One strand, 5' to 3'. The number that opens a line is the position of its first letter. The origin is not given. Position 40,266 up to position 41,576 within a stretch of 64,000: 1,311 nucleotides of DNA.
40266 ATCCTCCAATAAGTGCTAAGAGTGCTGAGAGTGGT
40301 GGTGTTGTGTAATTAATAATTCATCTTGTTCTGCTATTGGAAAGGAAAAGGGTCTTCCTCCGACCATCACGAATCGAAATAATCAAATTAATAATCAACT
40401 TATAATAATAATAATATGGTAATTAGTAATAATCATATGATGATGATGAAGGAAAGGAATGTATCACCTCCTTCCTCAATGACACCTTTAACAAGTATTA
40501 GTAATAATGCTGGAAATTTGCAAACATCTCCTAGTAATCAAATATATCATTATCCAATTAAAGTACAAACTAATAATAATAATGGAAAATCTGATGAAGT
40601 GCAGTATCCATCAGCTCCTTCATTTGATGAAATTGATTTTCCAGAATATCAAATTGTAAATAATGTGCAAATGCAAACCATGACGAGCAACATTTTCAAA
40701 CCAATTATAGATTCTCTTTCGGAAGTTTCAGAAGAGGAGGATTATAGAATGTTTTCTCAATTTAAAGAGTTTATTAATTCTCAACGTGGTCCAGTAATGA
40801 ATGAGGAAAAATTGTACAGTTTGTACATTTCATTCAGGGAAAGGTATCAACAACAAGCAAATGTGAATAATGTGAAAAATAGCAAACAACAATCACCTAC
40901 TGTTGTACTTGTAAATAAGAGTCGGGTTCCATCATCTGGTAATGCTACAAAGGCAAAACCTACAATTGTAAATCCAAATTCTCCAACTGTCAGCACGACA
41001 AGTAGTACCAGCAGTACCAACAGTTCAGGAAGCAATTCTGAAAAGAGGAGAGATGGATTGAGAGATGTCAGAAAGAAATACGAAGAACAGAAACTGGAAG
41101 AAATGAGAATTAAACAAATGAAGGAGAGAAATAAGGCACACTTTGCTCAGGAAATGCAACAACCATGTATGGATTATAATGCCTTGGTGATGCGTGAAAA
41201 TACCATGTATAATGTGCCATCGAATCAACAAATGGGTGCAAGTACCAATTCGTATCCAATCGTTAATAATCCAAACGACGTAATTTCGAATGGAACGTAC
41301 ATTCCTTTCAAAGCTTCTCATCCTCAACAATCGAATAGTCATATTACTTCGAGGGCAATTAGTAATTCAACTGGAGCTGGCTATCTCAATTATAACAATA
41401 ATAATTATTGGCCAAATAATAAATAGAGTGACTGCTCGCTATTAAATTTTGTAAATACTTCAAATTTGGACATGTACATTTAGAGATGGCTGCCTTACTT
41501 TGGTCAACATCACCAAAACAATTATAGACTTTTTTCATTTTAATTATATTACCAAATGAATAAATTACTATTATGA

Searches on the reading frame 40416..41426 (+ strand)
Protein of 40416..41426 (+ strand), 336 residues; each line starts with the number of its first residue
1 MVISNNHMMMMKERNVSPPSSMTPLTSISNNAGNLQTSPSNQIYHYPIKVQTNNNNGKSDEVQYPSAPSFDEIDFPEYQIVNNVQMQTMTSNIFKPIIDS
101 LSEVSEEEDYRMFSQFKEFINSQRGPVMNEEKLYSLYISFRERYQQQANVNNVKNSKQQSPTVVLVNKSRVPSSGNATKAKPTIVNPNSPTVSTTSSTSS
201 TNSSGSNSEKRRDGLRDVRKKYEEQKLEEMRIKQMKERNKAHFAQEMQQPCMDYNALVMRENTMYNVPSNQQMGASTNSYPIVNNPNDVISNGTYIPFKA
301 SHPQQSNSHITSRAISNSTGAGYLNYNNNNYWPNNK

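Call 17: search_protein_families(library=pfam, proteins=[window:40416-41426:+], max_evalue=0.001)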
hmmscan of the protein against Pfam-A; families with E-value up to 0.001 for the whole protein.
window:40416-41426:+ (336 aa): 1 family
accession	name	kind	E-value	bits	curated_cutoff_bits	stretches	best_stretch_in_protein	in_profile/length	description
PF10500.14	SR-25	-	0.00095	19.3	40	0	151-248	29-130/226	Nuclear RNA-splicing-associated protein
